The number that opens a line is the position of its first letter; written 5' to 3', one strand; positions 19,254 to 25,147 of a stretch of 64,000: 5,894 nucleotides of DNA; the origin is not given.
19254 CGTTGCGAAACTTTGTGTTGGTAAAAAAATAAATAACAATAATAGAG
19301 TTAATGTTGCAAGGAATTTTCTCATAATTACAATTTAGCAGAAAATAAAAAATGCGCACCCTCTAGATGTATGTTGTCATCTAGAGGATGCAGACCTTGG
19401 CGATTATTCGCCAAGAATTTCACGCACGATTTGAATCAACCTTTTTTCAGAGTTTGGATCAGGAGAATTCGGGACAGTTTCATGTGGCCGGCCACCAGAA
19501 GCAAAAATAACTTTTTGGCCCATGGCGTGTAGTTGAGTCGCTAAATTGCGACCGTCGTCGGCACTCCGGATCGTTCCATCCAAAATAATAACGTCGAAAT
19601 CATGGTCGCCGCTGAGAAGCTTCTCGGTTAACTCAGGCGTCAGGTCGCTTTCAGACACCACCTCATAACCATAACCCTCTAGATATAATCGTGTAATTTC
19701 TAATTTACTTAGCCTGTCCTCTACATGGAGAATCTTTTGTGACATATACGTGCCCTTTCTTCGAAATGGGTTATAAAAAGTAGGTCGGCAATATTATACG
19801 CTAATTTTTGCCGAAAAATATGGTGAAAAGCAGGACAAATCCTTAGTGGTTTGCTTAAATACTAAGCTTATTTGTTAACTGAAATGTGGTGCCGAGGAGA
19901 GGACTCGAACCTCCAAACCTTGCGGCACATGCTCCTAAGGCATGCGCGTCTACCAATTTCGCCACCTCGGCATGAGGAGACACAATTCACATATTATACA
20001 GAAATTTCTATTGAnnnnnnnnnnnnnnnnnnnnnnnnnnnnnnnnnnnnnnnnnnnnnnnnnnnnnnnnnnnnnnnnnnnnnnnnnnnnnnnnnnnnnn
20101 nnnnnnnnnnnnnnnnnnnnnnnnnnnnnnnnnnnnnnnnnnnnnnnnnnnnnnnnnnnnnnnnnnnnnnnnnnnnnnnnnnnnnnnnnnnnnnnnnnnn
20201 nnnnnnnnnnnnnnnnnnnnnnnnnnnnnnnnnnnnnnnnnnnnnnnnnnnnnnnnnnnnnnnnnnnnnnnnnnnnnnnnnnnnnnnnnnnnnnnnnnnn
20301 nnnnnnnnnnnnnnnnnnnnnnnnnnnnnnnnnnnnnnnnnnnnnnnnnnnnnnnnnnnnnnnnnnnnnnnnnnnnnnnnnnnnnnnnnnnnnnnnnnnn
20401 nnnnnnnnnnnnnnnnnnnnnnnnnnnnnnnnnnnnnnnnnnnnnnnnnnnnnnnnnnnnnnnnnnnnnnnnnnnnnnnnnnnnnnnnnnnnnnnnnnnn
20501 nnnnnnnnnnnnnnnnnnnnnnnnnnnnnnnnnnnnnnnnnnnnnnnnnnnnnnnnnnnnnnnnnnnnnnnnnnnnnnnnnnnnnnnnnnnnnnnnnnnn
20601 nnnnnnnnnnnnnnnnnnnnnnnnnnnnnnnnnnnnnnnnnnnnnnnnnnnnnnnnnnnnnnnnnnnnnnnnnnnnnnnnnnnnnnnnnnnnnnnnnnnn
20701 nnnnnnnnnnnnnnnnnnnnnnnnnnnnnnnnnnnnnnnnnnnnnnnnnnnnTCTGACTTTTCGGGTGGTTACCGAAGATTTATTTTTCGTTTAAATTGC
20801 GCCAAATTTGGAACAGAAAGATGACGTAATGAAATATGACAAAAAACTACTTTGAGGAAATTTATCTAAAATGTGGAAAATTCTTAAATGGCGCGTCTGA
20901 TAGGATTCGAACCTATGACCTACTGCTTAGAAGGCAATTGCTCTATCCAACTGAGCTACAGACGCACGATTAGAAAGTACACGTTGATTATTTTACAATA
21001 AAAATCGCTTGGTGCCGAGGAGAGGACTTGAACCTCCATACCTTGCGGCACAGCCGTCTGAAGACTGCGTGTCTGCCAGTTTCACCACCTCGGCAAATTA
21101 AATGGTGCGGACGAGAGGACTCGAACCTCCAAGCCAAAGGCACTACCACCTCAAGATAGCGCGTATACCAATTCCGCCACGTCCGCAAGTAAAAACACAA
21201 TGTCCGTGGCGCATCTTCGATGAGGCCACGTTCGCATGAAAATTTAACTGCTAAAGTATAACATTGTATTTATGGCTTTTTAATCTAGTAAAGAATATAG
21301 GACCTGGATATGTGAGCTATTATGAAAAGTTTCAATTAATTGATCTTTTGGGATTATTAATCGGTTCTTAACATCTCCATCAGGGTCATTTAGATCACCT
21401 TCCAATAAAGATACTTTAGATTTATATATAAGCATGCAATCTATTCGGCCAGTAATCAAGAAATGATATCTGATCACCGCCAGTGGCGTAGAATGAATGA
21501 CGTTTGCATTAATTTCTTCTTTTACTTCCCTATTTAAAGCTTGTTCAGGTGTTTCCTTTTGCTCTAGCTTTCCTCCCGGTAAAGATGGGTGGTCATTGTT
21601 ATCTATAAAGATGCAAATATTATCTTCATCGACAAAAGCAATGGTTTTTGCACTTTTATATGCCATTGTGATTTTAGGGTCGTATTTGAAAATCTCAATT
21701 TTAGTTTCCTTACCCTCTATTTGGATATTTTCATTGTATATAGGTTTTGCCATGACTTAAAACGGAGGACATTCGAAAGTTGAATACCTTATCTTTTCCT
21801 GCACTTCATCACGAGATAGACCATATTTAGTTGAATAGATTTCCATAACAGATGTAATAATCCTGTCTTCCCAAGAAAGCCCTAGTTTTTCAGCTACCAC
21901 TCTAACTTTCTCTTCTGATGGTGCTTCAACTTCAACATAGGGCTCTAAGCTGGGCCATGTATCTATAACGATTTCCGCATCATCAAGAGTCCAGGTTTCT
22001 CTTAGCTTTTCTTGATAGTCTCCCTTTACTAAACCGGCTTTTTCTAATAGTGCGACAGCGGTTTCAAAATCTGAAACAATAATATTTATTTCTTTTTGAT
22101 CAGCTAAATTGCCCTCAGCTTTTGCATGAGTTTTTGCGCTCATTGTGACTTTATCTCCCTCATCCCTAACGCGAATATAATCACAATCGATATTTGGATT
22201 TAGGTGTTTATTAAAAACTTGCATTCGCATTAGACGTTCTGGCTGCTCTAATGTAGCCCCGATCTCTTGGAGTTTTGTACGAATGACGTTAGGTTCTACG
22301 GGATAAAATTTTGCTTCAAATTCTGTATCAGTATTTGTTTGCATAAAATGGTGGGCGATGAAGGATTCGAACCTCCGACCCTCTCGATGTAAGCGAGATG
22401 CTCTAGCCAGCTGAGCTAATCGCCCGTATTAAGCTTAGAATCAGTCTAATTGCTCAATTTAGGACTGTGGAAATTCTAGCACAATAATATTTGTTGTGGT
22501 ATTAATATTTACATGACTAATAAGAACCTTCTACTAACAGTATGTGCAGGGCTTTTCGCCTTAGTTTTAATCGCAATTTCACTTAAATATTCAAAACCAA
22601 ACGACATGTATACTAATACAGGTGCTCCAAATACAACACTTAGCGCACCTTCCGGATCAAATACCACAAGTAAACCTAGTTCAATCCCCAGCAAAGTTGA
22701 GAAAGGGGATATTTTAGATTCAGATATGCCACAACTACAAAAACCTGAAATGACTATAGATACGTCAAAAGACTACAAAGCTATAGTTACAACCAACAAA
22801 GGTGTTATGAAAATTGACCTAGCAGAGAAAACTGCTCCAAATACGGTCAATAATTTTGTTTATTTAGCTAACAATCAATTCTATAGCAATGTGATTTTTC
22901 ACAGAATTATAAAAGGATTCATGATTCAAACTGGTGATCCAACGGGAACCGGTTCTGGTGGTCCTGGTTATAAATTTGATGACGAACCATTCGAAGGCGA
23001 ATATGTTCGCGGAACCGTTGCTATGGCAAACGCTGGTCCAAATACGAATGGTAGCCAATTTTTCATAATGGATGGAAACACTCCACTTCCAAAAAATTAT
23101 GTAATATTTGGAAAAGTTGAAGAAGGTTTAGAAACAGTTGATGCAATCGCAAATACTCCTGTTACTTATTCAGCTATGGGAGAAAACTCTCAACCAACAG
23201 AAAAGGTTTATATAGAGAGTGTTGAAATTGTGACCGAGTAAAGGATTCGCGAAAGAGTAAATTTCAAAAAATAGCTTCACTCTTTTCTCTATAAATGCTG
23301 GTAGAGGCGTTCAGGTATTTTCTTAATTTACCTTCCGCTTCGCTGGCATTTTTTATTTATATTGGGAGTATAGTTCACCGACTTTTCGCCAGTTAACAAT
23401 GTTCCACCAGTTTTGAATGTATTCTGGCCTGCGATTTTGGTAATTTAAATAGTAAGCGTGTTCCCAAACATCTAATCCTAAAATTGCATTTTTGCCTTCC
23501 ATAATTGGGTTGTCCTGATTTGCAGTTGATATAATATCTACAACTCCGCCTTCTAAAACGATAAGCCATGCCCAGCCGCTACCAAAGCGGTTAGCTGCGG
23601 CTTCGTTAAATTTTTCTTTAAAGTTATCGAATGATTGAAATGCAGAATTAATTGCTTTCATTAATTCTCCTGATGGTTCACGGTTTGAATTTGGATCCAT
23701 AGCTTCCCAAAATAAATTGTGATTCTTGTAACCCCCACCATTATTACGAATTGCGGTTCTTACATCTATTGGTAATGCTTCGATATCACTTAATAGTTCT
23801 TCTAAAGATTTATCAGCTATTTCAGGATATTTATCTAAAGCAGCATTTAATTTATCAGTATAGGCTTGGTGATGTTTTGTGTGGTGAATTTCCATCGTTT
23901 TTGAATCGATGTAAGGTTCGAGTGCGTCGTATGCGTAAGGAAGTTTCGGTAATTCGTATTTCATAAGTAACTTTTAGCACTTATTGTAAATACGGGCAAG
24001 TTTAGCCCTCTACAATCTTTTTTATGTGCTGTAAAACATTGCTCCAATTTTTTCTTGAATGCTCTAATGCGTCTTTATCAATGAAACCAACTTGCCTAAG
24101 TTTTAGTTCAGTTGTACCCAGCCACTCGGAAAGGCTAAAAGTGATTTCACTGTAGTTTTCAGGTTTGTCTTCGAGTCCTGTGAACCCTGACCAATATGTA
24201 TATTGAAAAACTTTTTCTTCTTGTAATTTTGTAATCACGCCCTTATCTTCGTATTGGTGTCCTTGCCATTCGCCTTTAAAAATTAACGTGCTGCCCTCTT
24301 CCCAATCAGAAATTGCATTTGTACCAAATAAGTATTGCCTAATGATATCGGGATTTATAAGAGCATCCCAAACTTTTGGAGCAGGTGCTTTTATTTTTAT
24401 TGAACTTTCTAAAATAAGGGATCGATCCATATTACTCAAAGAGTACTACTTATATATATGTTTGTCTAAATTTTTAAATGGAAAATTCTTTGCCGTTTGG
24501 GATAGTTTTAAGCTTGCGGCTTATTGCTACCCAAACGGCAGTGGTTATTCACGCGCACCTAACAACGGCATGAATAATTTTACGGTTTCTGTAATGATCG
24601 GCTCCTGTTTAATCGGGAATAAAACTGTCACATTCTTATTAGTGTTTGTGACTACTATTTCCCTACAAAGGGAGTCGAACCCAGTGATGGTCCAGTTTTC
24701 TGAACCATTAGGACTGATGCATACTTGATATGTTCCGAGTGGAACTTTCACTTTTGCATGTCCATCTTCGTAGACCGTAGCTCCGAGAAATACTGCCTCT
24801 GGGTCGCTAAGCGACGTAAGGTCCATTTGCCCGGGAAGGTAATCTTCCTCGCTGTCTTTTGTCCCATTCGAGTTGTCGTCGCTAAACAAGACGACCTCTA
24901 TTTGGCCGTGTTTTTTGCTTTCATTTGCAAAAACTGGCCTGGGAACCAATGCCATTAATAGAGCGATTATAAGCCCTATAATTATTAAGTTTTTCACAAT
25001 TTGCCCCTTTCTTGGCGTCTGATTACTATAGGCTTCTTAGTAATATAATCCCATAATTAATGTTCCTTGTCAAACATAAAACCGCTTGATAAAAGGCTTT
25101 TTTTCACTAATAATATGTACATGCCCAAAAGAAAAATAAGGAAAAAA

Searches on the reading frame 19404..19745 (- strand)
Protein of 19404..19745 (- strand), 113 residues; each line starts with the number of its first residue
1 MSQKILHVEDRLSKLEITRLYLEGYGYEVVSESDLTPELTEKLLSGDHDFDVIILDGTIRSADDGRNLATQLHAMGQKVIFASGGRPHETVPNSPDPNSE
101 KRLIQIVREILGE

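Call 13: search_protein_families(library=pfam, proteins=[window:19404-19745:-], max_evalue=0.001)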
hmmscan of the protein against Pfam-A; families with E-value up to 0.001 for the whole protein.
window:19404-19745:- (113 aa): 1 family
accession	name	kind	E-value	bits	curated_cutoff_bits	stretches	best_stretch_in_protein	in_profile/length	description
PF00072.30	Response_reg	-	6.8e-05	23.4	30.2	1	5-84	1-78/111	Response regulator receiver domain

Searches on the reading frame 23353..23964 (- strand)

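Call 49: search_protein_families(library=pfam, proteins=[window:23353-23964:-], max_evalue=0.001)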
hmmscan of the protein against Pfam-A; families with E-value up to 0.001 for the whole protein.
window:23353-23964:- (203 aa): 2 families
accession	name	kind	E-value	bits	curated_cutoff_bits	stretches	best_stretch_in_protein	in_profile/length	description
PF02777.23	Sod_Fe_C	-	2.5e-42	143.5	20.9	1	97-196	1-100/102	Iron/manganese superoxide dismutases, C-terminal domain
PF00081.27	Sod_Fe_N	-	2e-31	108.7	27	1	2-89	1-81/82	Iron/manganese superoxide dismutases, alpha-hairpin domain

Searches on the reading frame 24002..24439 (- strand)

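Call 49: search_protein_families(library=pfam, proteins=[window:24002-24439:-], max_evalue=0.001)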
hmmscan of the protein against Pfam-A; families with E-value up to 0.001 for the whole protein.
window:24002-24439:- (145 aa): 1 family
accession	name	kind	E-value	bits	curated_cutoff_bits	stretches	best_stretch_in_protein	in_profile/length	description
PF08327.17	AHSA1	-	4.1e-19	69.5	22.1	1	17-144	1-125/125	Activator of Hsp90 ATPase homolog 1-like protein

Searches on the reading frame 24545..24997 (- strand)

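Call 13: search_protein_families(library=pfam, proteins=[window:24545-24997:-], max_evalue=0.001)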
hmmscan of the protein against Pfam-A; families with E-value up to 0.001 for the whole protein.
window:24545-24997:- (150 aa): 0 families

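Call 52: search_protein_families(library=ncbifam, proteins=[window:24545-24997:-], max_evalue=1)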
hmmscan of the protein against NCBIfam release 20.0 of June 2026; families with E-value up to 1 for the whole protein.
window:24545-24997:- (150 aa): 2 families
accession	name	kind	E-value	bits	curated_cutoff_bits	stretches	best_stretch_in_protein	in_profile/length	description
NF041704.1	Shig_StxB_2e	exception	0.03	14.3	203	1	9-65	4-59/87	Shiga toxin Stx2e subunit B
NF053819.1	EF0750_LPXTG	subfamily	0.061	13.8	47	1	1-49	1-52/105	EF2685/EF0750 family sortase-dependent surface protein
